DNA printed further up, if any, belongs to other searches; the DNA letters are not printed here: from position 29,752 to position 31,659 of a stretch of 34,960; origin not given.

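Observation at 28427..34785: Compact redox module: Rrf2 regulator, DsrM/HmcE-like cytochrome b, DsrK/HmcF-like Fe-S protein, HEAT protein, receiver and Cys-PAS kinase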

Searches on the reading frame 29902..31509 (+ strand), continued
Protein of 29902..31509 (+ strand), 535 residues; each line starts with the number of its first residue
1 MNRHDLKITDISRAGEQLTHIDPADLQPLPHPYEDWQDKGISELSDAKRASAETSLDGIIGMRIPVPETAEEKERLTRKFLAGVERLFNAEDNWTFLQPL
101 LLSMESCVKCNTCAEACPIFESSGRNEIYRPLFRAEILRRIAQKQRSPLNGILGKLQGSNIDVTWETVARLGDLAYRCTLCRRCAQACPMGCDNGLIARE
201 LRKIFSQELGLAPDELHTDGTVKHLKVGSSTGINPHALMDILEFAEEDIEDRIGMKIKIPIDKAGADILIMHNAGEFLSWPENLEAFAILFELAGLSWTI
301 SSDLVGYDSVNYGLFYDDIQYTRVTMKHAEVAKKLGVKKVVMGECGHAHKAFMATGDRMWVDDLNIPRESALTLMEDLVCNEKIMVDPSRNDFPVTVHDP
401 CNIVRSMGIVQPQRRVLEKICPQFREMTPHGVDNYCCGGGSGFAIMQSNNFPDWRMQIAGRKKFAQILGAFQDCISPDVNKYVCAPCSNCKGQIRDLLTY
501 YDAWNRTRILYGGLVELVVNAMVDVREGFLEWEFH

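Call 51: find_encoding_contigs(protein=P0007, flank=10000, max_places=1)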
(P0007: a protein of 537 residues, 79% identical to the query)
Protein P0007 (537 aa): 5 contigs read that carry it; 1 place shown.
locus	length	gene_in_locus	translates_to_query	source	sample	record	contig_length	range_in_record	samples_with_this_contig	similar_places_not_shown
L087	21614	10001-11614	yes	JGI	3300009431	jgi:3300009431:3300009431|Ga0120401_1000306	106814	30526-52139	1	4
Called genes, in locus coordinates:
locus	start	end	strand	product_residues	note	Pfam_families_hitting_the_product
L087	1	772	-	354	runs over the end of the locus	-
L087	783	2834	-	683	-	PF01326:PPDK_N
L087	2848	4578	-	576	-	PF01731:Arylesterase (faint), PF08450:SGL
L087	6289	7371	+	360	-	-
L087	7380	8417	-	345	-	-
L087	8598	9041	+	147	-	PF02082:Rrf2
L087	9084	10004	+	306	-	PF02665:Nitrate_red_gam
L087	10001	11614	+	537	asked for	PF13187:Fer4_9 (faint), PF13237:Fer4_10 (faint), PF13183:Fer4_8, PF02754:CCG (weak)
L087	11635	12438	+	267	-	PF13646:HEAT_2 (faint)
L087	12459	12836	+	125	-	PF00072:Response_reg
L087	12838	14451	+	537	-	PF00989:PAS (faint), PF08448:PAS_4, PF13426:PAS_9 (weak), PF08448:PAS_4, PF13426:PAS_9 (weak), PF02518:HATPase_c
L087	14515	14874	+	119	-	PF00072:Response_reg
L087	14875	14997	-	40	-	PF28260:DVU_0533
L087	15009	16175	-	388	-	PF03916:NrfD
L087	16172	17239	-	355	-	PF13237:Fer4_10 (faint), PF12838:Fer4_7 (weak), PF13247:Fer4_11, PF12797:Fer4_2 (weak), PF00037:Fer4 (weak), PF12837:Fer4_6 (weak), PF12838:Fer4_7 (weak), PF13187:Fer4_9 (weak)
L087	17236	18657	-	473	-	PF02085:Cytochrom_CIII, PF14522:Cytochrome_C7 (faint), PF14537:Cytochrom_c3_2 (faint), PF02085:Cytochrom_CIII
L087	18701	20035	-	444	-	PF13183:Fer4_8, PF13534:Fer4_17 (weak), PF02754:CCG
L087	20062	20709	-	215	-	-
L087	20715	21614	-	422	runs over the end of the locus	-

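Call 52: find_encoding_contigs(protein=P0015, flank=10000, max_places=1)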
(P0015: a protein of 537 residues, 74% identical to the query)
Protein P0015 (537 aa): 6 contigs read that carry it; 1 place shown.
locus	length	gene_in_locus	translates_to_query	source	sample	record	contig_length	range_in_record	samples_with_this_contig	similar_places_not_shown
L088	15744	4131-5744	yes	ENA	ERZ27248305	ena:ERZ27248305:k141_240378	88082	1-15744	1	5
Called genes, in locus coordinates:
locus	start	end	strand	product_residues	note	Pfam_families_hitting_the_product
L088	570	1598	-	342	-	PF00158:Sigma54_activat, PF13191:AAA_16 (weak), PF14532:Sigma54_activ_2, PF07728:AAA_5 (weak), PF25601:AAA_lid_14, PF02954:HTH_8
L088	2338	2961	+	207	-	-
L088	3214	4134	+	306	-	PF02665:Nitrate_red_gam (weak)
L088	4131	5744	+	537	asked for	PF13187:Fer4_9 (faint), PF13237:Fer4_10 (faint), PF00037:Fer4 (faint), PF13183:Fer4_8, PF13534:Fer4_17 (weak), PF02754:CCG (weak)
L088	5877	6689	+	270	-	PF02985:HEAT (faint), PF13646:HEAT_2 (faint)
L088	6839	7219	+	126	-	PF00072:Response_reg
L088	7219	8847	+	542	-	PF08448:PAS_4 (weak), PF13426:PAS_9 (faint), PF00989:PAS (faint), PF08448:PAS_4, PF02518:HATPase_c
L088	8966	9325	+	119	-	PF00072:Response_reg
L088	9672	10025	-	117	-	PF00072:Response_reg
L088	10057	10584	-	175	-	PF00072:Response_reg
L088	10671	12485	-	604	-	PF13188:PAS_8 (faint), PF08448:PAS_4, PF13426:PAS_9 (weak), PF18719:ArlS_N (faint), PF08448:PAS_4 (weak), PF00989:PAS (weak), PF13426:PAS_9 (weak), PF02518:HATPase_c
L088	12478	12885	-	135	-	PF00072:Response_reg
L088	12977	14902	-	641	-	PF02085:Cytochrom_CIII (weak), PF14522:Cytochrome_C7 (faint)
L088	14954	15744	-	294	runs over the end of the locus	PF00037:Fer4 (faint), PF12837:Fer4_6 (faint), PF13187:Fer4_9 (faint), PF12798:Fer4_3 (faint), PF13247:Fer4_11, PF12838:Fer4_7 (weak), PF12797:Fer4_2 (weak), PF13237:Fer4_10 (weak)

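Call 53: find_encoding_contigs(protein=P0020, flank=10000, max_places=1)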
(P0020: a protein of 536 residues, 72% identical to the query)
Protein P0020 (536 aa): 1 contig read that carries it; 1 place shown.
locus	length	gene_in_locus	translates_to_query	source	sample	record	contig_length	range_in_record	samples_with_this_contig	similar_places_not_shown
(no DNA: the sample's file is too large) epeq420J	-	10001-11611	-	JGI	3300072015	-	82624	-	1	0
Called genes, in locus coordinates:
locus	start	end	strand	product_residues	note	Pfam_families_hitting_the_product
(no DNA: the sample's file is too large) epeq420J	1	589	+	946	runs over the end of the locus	PF02366:PMT (weak), PF13231:PMT_2, PF14559:TPR_19 (faint), PF07719:TPR_2 (faint), PF13428:TPR_14 (faint)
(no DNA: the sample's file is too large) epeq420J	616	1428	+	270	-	PF13478:XdhC_C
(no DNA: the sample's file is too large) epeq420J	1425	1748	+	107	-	PF02625:XdhC_CoxI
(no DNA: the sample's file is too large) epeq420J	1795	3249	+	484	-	-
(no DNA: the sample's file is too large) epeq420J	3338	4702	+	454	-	PF00171:Aldedh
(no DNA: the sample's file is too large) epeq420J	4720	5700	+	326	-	PF25145:NfeD1b_N, PF01343:Peptidase_S49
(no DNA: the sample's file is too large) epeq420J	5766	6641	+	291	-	PF04055:Radical_SAM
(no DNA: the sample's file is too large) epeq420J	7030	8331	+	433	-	PF02812:ELFV_dehydrog_N, PF00208:ELFV_dehydrog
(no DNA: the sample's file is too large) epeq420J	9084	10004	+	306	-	PF02665:Nitrate_red_gam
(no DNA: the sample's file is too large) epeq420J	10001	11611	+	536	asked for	PF12838:Fer4_7 (faint), PF13187:Fer4_9 (faint), PF13237:Fer4_10 (faint), PF00037:Fer4 (faint), PF13183:Fer4_8, PF13534:Fer4_17 (weak), PF02754:CCG (weak)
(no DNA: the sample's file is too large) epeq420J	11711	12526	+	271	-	-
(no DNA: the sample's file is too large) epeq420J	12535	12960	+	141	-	PF00072:Response_reg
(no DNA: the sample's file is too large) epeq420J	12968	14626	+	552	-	PF08448:PAS_4 (weak), PF13426:PAS_9 (weak), PF00989:PAS (faint), PF08448:PAS_4, PF13426:PAS_9, PF02518:HATPase_c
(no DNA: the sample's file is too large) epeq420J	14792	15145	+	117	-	PF00072:Response_reg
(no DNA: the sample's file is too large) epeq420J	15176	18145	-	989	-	PF00072:Response_reg (weak), PF01326:PPDK_N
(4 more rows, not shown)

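Call 87: predict_structure(alignment_id=A2)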
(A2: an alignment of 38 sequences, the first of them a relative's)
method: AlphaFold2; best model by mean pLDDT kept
length: 535 residues; sequences in the alignment: 38
mean_pLDDT: 81.7   pTM: 0.87
mean pLDDT of the five models: 81.7, 80.3, 79.7, 76.8, 75.8
residues with pLDDT >= 90: 192; 70-90: 244; 50-70: 64; < 50: 35
segments of 3 or more residues with pLDDT < 50: 215-230, 306-316, 440-446
pLDDT, mean of each block of 10 residues (from residue 1): 73 84 89 90 83 86 86 94 87 76 75 86 91 89 77 63 90 86 82 83 81 51 44 71 90 91 91 66 89 93 59 49 74 87 77 67 73 95 96 95 79 97 95 76 51 85 95 94 88 89 94 95 91 67
secondary structure, 60 per line:
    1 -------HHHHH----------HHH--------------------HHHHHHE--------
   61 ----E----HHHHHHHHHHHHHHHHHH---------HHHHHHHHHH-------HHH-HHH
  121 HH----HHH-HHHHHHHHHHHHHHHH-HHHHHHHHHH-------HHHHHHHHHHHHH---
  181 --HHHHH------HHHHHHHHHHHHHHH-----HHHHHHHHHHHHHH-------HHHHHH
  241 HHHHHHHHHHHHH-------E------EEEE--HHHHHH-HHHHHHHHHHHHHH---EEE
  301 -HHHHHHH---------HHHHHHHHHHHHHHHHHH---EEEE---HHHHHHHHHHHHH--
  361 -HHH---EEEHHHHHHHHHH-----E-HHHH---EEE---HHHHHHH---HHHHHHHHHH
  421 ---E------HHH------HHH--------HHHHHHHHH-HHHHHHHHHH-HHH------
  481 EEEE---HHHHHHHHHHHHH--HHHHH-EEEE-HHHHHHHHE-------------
elements in order: H8-12 H46-51 H70-87 H97-106 H118-122 H131-146 H148-157 H165-177 H183-187 H194-208 H214-227 H235-253 E268-271 H274-279 H281-294 E298-300 H302-308 H318-335 E339-342 H346-358 E368-370 H371-380 H388-391 E395-397 H401-407 H411-420 H451-459 H461-470 E481-484 H488-500 H503-507 E509-512 H514-521

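Call 89: fold_search(model_id=the predicted structure, library=pdb)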
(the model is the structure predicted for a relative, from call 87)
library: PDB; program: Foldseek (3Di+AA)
matches with E <= 10: 521; with E <= 0.001: 3
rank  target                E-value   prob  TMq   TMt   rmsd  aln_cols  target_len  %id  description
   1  9ojn                  3.7e-12  1.00  0.56  0.42   6.1       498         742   17  Structure of Mycobacterium smegmatis EtfD (released 2025-05-21)
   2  9a6l_A                1.0e-04  1.00  0.33  0.67   5.1       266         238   15  Integrative model of LUTA-LUTB by crosslinking MS and deep learning (released 2024-09-18)
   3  5odc_B                3.9e-04  1.00  0.33  0.56   5.4       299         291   12  Heterodisulfide reductase / [NiFe]-hydrogenase complex from Methanothermococcus thermolithotrophicus at 2.3 A resoluti (released 2017-08-30)
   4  3uhf_A                9.0e-03  0.99  0.22  0.36   8.3       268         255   12  Crystal Structure of Glutamate Racemase from Campylobacter jejuni subsp. jejuni (released 2012-05-30)
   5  3uhp_A                9.9e-03  0.97  0.21  0.34   9.9       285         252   10  Crystal Structure of Glutamate Racemase from Campylobacter jejuni subsp. jejuni (released 2012-05-30)
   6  2oho_A                1.0e-02  0.98  0.20  0.33   9.4       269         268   12  Structural Basis for Glutamate Racemase Inhibitor (released 2007-09-25)
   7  6vx1_A                1.8e-02  0.21  0.16  0.14  21.6       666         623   10  Crystal structure of air-exposed C45G/T50C D. vulgaris carbon monoxide dehydrogenase (2 day air exposure) (released 2020-07-29)
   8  6b6w_A                2.1e-02  0.23  0.17  0.15  20.9       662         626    9  Crystal structure of Desulfovibrio vulgaris carbon monoxide dehydrogenase, as-isolated (protein batch 2), oxidized C-c (released 2018-10-03)
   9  3uhf_B                2.2e-02  0.95  0.23  0.37   9.5       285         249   11  Crystal Structure of Glutamate Racemase from Campylobacter jejuni subsp. jejuni (released 2012-05-30)
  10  6dc2_A                2.6e-02  0.16  0.14  0.12  20.7       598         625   10  Crystal structure of Desulfovibrio vulgaris carbon monoxide dehydrogenase C301S variant (released 2018-10-03)
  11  2jfq_A                2.8e-02  0.96  0.23  0.37   8.5       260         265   12  Crystal structure of Staphylococcus aureus glutamate racemase in complex with D- Glutamate (released 2007-07-03)
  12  5hj7_A                2.9e-02  0.95  0.22  0.36   8.6       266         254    9  Glutamate Racemase Mycobacterium tuberculosis (MurI) with bound D-glutamate, 2.3 Angstrom resolution, X-ray diffractio (released 2016-05-25)
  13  6vwz_A                3.1e-02  0.20  0.16  0.14  22.1       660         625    9  Crystal structure of air-exposed C45G/T50C D. vulgaris carbon monoxide dehydrogenase (20 minute air exposure) (released 2020-07-29)
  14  6vwy_B                3.6e-02  0.15  0.15  0.13  22.0       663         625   10  Crystal structure of C45G/T50C D. vulgaris carbon monoxide dehydrogenase (anaerobic) (released 2020-07-29)
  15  6ons                  3.6e-02  0.14  0.15  0.13  22.1       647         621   10  Crystal structure of Desulfovibrio vulgaris carbon monoxide dehydrogenase with the D-cluster ligating cysteines mutated  (released 2019-07-24)
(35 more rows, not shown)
